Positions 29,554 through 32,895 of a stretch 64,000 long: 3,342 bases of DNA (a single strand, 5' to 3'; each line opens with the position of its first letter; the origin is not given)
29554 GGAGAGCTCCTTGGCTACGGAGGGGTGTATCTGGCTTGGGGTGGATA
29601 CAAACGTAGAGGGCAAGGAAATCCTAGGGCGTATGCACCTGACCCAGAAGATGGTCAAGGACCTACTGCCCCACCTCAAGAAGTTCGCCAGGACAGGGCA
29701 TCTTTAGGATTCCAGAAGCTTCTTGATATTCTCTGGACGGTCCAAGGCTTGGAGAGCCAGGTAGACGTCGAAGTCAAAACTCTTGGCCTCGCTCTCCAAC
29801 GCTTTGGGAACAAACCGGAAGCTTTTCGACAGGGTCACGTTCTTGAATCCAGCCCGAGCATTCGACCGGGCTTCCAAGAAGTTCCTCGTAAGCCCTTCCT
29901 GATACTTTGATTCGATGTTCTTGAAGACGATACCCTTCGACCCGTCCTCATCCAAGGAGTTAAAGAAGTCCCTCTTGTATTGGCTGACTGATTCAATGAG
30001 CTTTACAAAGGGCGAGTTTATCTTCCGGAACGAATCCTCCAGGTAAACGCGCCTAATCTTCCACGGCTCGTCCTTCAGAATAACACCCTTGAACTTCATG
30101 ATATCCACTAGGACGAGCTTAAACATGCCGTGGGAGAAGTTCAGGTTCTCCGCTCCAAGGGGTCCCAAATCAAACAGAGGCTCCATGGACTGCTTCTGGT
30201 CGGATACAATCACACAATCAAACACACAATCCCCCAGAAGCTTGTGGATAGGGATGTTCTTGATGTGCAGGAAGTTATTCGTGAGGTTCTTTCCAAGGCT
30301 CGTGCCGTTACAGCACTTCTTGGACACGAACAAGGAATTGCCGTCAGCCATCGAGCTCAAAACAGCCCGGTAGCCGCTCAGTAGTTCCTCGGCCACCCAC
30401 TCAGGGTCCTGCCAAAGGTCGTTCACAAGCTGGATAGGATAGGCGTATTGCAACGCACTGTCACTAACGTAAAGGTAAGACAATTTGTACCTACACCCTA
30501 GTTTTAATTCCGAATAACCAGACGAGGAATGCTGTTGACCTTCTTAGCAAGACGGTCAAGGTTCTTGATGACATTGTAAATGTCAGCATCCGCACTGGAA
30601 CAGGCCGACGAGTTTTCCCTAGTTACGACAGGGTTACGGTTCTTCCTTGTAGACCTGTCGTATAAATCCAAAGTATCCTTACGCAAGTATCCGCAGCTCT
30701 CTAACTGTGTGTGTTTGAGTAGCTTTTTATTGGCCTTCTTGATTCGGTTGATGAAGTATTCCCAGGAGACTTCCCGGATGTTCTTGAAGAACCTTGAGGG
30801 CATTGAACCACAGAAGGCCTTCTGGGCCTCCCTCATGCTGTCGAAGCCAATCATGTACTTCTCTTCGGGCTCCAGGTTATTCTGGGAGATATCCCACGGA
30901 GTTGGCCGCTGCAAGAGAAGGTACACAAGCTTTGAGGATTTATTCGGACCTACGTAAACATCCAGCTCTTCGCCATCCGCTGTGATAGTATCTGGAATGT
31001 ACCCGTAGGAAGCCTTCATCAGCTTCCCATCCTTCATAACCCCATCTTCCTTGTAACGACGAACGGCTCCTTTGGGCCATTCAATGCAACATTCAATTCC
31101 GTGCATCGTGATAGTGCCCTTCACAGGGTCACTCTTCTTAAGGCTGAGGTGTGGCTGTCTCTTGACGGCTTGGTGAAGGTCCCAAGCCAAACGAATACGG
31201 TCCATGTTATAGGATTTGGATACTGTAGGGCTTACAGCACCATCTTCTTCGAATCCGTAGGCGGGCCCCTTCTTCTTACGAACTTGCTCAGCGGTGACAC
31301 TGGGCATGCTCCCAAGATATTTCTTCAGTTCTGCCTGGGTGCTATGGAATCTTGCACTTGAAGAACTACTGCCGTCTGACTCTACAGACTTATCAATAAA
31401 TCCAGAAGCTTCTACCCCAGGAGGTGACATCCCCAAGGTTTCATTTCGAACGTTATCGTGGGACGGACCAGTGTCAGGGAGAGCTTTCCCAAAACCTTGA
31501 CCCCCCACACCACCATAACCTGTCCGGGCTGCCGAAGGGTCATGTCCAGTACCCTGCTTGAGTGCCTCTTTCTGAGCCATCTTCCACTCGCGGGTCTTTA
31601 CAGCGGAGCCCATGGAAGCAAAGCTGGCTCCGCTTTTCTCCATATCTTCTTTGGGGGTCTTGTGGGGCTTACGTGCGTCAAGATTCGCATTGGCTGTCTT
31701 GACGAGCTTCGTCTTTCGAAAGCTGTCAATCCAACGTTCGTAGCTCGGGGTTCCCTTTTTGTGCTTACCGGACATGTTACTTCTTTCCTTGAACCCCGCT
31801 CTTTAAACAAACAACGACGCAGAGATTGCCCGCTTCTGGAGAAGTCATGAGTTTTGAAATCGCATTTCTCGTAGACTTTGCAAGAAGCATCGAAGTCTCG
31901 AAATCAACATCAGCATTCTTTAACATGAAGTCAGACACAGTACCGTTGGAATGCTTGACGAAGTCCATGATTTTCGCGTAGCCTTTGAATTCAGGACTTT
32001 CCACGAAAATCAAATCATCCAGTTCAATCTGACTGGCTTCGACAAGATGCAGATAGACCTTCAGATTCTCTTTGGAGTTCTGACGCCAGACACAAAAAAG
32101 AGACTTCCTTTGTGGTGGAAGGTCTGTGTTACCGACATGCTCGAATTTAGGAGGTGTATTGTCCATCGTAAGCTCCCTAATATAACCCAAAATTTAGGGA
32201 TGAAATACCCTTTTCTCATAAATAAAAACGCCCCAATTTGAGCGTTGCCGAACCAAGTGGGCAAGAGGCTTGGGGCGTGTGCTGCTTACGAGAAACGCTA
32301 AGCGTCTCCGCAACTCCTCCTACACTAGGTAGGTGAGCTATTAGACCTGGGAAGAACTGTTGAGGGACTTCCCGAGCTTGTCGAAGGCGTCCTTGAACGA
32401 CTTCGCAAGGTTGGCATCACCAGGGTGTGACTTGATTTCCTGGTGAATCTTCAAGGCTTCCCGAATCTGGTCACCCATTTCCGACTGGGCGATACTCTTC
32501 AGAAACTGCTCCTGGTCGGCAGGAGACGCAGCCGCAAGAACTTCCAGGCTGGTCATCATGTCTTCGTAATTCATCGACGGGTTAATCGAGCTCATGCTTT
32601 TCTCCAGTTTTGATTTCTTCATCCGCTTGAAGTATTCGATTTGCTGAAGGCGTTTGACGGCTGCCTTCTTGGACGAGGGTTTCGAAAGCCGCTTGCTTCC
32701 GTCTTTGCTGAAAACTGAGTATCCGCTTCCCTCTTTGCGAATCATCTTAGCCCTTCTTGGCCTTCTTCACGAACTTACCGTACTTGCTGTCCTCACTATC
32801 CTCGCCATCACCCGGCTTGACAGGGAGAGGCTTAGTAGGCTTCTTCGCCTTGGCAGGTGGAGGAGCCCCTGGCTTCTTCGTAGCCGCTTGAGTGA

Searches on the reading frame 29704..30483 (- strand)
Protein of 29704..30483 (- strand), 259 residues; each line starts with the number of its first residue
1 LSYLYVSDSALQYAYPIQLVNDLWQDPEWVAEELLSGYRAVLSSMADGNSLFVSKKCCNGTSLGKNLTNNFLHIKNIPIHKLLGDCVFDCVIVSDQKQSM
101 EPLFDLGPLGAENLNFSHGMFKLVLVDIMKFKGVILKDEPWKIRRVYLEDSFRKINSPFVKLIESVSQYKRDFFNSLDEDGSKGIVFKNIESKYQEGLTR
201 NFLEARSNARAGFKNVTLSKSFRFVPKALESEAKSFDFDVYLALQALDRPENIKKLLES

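Call 8: search_protein_families(library=phrogs, proteins=[window:29704-30483:-], max_evalue=0.01)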
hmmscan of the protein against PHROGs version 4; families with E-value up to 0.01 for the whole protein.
window:29704-30483:- (259 aa): 0 families

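Call 9: search_protein_families(library=pfam, proteins=[window:29704-30483:-], max_evalue=0.01)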
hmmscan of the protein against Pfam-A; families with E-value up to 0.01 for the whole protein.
window:29704-30483:- (259 aa): 1 family
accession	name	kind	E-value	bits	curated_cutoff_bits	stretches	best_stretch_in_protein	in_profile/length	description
PF01068.26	DNA_ligase_A_M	-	6.6e-07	29.6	26.2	1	26-198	19-195/204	ATP dependent DNA ligase domain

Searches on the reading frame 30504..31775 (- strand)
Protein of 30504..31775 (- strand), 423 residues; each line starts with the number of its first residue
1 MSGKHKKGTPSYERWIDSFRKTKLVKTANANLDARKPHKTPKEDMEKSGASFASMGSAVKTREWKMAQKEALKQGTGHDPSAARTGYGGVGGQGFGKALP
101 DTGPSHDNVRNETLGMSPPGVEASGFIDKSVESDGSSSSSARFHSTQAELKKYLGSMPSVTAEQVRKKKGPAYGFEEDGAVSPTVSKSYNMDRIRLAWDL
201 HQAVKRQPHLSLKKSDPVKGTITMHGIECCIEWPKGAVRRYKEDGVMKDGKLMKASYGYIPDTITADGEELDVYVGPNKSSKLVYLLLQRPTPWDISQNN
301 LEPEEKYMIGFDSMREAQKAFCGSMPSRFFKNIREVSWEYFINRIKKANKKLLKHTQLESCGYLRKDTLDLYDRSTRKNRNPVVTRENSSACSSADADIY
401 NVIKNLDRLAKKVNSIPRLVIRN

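Call 8: search_protein_families(library=phrogs, proteins=[window:30504-31775:-], max_evalue=0.01)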
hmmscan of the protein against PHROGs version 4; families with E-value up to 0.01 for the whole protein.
window:30504-31775:- (423 aa): 10 families
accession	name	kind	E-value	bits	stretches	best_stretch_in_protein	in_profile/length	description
phrog_4660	-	head and packaging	4.7e-16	59.3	1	201-345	623-753/765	minor head protein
phrog_20705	-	head and packaging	1.3e-12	47.8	1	218-354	29-161/690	virion structural protein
phrog_30335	-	unknown function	1.8e-11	42.8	1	218-324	769-870/2900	-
phrog_4272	-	unknown function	1.5e-10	41.1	1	204-369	118-276/764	-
phrog_37402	-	unknown function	2.1e-08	32.7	1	203-321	1094-1211/2639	-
phrog_10089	-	moron, auxiliary metabolic gene and host takeover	2e-06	25.8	1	217-322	895-997/4647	DarB-like antirestriction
phrog_5143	-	unknown function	8.9e-06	24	1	216-326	721-828/2204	-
phrog_29900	-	unknown function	3.1e-05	22.9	1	211-349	769-909/1028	-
phrog_33607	-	unknown function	5e-05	23.7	1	228-329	117-210/287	-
phrog_938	-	lysis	0.0019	16.3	1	220-323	1510-1612/2185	endolysin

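Call 9: search_protein_families(library=pfam, proteins=[window:30504-31775:-], max_evalue=0.01)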
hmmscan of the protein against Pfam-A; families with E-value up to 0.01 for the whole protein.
window:30504-31775:- (423 aa): 2 families
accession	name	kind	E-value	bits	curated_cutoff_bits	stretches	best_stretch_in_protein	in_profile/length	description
PF18823.6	InPase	-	9.6e-20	71.3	26.8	1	219-343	11-132/135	Inorganic Pyrophosphatase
PF00719.24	Pyrophosphatase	-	0.0028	17.9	23.5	1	243-276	24-57/153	Inorganic pyrophosphatase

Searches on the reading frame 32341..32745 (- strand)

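Call 8: search_protein_families(library=phrogs, proteins=[window:32341-32745:-], max_evalue=0.01)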
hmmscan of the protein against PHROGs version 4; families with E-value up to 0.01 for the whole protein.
window:32341-32745:- (134 aa): 1 family
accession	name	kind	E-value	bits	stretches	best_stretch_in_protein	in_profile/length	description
phrog_2859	-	unknown function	0.0032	16.5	1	1-44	120-163/740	-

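Call 9: search_protein_families(library=pfam, proteins=[window:32341-32745:-], max_evalue=0.01)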
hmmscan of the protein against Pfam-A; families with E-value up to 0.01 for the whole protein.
window:32341-32745:- (134 aa): 0 families

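Call 12: search_protein_families(library=ncbifam, proteins=[window:32341-32745:-], max_evalue=0.1)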
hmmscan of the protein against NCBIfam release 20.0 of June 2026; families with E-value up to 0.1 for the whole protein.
window:32341-32745:- (134 aa): 0 families
